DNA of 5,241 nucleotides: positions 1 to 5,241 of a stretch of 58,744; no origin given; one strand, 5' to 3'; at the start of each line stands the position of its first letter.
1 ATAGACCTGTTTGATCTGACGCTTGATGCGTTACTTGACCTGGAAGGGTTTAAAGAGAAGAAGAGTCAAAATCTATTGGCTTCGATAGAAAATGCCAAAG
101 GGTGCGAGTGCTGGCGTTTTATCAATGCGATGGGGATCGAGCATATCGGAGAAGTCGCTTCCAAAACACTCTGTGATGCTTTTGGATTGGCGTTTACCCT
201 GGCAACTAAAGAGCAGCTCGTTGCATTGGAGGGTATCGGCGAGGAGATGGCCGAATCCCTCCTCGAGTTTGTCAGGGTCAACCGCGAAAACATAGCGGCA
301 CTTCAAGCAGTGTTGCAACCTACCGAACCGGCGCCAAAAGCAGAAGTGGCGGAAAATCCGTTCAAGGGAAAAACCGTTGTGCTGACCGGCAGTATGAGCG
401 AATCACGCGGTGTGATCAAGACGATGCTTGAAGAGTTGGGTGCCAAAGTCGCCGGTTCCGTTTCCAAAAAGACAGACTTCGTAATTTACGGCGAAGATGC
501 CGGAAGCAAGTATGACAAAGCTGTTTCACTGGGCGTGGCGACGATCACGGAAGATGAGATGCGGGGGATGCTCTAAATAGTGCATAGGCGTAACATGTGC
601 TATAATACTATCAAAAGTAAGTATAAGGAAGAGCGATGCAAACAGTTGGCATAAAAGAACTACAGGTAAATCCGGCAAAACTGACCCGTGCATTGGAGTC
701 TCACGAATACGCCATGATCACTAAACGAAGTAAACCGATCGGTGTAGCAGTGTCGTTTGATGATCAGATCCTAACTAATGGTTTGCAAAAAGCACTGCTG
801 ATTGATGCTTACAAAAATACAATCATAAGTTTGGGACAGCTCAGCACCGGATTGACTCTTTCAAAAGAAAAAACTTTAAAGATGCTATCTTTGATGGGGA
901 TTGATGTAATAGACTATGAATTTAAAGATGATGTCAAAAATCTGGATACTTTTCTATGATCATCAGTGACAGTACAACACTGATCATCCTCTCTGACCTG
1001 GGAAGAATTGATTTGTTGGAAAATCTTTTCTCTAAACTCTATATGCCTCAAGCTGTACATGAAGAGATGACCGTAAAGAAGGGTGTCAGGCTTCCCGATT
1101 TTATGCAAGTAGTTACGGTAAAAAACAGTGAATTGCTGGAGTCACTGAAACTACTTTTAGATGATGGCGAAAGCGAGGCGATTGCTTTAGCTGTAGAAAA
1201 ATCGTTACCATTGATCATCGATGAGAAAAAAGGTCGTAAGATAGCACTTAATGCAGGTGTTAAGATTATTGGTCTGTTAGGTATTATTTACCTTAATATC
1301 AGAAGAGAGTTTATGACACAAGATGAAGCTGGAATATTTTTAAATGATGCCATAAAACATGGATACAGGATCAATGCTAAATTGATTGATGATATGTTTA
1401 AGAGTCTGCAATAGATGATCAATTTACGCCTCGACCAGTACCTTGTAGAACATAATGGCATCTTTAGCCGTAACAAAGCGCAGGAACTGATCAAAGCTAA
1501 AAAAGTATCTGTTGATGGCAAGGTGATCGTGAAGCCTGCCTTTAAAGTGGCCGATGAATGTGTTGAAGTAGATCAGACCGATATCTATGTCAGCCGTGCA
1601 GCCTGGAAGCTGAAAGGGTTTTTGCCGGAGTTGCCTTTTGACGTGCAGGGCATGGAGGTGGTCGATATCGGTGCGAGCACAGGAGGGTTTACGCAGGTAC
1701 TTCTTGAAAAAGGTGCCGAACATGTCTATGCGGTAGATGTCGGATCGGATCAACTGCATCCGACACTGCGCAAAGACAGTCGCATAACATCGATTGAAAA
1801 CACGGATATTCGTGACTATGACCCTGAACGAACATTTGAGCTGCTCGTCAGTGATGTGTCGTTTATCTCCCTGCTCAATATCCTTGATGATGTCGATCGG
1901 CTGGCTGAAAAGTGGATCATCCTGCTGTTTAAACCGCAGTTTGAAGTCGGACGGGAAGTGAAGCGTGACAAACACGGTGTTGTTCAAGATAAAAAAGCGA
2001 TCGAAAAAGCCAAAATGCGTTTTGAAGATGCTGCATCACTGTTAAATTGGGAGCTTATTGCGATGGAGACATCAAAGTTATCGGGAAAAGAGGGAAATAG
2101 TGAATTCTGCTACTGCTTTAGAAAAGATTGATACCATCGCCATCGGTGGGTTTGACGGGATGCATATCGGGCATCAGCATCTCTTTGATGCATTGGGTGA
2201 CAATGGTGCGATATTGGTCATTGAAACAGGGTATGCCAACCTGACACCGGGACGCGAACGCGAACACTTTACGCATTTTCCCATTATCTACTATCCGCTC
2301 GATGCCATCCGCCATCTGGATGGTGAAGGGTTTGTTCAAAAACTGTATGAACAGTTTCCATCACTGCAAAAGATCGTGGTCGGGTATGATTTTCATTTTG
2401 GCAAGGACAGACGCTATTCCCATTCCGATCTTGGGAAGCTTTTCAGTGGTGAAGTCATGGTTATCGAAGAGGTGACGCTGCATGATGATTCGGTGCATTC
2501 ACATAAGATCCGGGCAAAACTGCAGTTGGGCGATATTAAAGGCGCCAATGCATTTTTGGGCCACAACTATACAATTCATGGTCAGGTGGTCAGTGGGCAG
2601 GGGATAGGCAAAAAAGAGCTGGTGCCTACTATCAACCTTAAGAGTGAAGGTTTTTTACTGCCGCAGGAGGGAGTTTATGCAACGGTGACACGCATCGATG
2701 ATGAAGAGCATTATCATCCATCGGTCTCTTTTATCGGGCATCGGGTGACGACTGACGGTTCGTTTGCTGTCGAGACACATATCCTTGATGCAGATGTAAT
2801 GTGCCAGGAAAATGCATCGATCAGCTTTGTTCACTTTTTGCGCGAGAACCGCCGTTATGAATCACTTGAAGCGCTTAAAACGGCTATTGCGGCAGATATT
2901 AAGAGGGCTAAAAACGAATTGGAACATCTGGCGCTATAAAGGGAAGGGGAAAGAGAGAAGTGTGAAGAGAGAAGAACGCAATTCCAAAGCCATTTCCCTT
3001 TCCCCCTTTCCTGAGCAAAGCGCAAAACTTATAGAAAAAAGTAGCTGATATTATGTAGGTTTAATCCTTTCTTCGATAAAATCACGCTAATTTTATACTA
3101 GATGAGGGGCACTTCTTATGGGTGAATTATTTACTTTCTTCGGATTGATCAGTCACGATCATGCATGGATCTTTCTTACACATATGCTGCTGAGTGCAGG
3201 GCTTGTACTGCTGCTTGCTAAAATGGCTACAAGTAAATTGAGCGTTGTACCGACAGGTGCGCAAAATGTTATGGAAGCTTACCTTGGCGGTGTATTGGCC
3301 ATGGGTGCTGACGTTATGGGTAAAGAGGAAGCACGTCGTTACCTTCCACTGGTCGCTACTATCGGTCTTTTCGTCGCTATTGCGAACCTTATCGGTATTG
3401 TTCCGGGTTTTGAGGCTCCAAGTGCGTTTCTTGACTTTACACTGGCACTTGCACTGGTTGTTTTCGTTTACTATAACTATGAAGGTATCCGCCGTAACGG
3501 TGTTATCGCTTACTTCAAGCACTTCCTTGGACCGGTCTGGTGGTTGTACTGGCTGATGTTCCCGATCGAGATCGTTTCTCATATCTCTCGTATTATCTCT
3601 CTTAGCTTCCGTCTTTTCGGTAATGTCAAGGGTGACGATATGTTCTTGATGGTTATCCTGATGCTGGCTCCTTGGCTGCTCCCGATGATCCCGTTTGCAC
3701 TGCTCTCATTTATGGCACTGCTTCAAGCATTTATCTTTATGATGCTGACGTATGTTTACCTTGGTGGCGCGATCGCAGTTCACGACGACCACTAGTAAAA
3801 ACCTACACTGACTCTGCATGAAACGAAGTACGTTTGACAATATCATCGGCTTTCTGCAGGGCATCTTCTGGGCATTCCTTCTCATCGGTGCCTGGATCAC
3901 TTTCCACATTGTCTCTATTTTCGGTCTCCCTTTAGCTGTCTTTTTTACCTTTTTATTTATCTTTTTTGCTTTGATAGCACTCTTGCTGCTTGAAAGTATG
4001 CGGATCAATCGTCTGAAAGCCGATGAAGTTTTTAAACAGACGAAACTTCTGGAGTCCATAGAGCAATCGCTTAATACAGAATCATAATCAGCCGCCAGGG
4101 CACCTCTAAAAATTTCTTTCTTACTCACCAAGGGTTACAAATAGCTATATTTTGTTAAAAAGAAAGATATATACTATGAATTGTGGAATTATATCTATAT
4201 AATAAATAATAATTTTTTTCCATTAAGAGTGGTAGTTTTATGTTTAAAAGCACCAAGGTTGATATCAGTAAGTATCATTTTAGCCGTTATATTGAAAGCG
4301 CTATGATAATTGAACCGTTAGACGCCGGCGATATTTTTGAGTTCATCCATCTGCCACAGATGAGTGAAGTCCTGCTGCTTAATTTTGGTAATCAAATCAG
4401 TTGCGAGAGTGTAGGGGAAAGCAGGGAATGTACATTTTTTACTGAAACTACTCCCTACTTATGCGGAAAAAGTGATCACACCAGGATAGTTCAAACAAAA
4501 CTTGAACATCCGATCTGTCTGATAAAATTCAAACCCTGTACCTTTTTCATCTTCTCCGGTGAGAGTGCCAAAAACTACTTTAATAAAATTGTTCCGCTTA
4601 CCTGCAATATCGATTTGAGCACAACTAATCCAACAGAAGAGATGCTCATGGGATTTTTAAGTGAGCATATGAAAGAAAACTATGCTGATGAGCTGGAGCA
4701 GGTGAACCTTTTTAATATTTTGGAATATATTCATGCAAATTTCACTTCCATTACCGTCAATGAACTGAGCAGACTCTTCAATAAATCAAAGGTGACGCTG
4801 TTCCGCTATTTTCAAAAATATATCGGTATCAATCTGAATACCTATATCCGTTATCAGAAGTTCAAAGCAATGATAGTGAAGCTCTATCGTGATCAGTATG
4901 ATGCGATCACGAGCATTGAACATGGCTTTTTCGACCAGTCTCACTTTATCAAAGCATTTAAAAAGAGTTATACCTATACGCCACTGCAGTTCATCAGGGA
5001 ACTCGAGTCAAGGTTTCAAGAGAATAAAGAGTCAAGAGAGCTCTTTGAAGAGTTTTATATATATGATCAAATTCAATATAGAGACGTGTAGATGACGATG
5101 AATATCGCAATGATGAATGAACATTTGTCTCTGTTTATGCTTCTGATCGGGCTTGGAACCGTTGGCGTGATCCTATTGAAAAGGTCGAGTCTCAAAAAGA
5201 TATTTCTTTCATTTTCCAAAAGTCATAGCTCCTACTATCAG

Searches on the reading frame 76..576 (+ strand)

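Call 66: search_protein_families(library=pfam, proteins=[window:76-576:+], max_evalue=0.000001)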
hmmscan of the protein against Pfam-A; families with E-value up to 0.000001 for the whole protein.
window:76-576:+ (166 aa): 3 families
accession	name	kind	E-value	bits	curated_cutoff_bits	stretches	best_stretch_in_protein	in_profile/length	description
PF00533.33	BRCT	-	1.6e-15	57.5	21.3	1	93-163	3-75/78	BRCA1 C Terminus (BRCT) domain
PF12826.13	HHH_2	-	2.4e-10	40.8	27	1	14-69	1-58/64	Helix-hairpin-helix motif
PF12738.14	PTCB-BRCT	-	1.8e-08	34.7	22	1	101-158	3-60/63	twin BRCT domain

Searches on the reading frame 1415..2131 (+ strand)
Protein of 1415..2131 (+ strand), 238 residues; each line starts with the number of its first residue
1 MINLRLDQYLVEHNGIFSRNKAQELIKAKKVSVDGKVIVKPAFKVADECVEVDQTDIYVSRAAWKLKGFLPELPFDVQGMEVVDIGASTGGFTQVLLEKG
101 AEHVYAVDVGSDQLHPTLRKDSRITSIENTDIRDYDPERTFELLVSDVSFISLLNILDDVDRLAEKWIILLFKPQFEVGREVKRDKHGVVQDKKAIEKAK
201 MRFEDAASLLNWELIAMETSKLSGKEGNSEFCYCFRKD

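Call 66: search_protein_families(library=pfam, proteins=[window:1415-2131:+], max_evalue=0.000001)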
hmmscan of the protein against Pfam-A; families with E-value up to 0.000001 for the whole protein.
window:1415-2131:+ (238 aa): 2 families
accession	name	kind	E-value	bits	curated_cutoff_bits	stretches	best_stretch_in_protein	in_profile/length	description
PF01728.25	FtsJ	-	1e-39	136.8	24.1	1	58-237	1-181/181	FtsJ-like methyltransferase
PF01479.30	S4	-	7.5e-10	38.8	22.8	1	4-45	1-42/48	S4 domain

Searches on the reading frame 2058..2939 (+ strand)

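Call 66: search_protein_families(library=pfam, proteins=[window:2058-2939:+], max_evalue=0.000001)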
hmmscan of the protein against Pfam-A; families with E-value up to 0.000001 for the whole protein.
window:2058-2939:+ (293 aa): 2 families
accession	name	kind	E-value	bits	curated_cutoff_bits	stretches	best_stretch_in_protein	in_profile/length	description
PF01687.23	Flavokinase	-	8.9e-31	107.1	19.6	1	167-286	1-122/124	Riboflavin kinase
PF06574.18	FAD_syn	-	1.9e-12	47.7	27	0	26-46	9-29/158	FAD synthetase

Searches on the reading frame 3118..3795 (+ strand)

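Call 66: search_protein_families(library=pfam, proteins=[window:3118-3795:+], max_evalue=0.000001)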
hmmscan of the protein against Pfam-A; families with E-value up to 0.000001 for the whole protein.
window:3118-3795:+ (225 aa): 1 family
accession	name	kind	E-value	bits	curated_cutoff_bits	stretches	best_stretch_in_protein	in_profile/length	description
PF00119.25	ATP-synt_A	-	4.7e-48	164.4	33.9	1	22-215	3-216/217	ATP synthase A chain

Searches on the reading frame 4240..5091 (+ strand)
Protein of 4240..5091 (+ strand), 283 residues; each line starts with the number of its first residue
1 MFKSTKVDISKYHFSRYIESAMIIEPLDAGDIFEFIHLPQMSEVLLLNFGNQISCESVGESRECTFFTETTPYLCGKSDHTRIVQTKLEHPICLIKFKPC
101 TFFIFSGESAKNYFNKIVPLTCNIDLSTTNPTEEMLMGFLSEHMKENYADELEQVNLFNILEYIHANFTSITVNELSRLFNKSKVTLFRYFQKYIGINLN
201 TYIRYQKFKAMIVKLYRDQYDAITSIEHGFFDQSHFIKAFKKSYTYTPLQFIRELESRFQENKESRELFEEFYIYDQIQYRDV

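Call 66: search_protein_families(library=pfam, proteins=[window:4240-5091:+], max_evalue=0.000001)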
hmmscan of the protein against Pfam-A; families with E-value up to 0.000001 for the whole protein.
window:4240-5091:+ (283 aa): 1 family
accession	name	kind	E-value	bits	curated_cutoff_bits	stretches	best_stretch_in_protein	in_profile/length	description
PF12833.13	HTH_18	-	2.9e-10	40.7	33.6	1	176-253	1-79/80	Helix-turn-helix domain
